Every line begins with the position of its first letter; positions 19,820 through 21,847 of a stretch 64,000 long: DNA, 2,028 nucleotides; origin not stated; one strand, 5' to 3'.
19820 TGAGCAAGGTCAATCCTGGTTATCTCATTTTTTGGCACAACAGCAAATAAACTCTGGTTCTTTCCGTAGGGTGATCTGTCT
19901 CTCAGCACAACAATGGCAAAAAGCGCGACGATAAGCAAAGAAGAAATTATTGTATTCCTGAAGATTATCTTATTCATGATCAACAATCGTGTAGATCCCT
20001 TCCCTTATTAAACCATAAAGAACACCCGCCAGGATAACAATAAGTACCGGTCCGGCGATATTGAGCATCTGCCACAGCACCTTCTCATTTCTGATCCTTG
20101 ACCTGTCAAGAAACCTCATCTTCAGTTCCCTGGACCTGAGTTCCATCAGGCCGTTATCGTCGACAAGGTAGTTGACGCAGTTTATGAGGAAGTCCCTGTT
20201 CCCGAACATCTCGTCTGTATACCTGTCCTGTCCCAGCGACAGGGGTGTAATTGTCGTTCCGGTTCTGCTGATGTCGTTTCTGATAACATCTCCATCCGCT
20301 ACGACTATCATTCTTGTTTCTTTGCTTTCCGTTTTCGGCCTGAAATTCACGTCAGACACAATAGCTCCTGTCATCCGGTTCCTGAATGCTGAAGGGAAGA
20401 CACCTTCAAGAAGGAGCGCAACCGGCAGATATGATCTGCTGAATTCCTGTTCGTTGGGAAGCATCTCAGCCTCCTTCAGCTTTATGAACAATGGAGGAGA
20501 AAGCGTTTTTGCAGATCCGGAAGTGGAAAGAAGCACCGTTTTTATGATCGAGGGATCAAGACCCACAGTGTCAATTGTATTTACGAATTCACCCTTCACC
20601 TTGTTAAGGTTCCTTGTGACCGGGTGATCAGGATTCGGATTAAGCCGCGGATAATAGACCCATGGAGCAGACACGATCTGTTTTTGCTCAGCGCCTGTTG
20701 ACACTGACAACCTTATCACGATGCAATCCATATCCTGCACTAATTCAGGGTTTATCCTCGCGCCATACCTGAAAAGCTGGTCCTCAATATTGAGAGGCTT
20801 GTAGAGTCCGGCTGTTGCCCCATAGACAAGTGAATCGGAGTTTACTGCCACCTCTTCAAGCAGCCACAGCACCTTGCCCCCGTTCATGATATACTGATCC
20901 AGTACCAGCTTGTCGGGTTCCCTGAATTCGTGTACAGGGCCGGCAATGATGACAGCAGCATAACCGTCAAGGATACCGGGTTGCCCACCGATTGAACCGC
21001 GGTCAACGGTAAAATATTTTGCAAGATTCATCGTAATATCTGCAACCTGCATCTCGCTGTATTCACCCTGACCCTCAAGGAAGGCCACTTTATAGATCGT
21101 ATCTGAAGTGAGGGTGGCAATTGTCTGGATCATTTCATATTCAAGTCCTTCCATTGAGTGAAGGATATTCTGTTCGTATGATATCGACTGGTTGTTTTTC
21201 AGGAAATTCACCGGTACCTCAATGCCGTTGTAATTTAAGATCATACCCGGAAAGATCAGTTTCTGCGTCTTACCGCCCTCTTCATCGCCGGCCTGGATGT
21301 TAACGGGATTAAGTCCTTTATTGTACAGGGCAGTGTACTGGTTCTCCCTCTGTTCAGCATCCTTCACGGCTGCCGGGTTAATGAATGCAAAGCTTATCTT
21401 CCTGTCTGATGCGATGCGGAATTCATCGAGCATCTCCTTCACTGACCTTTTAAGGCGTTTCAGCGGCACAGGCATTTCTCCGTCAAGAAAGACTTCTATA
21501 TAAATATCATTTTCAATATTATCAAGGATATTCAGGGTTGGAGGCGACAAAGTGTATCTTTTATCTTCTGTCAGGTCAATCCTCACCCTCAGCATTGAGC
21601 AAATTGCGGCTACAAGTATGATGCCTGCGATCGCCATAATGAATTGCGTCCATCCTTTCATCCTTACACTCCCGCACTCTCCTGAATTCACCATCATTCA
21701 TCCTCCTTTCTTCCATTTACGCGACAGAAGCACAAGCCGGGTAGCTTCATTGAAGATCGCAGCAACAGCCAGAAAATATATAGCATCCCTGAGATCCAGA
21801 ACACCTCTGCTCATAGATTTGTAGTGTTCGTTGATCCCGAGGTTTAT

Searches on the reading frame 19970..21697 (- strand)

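Call 48: search_protein_families(library=pfam, proteins=[window:19970-21697:-], max_evalue=0.00001)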
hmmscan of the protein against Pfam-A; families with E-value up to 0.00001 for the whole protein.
window:19970-21697:- (575 aa): 2 families
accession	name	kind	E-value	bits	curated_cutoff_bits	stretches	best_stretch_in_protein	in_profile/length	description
PF09822.16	ABC_transp_aux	-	3.9e-75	253.2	34.7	1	203-507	3-288/288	ABC-type uncharacterized transport system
PF23357.1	DUF7088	-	1.6e-31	109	27.8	1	44-154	1-104/105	Domain of unknown function (DUF7088)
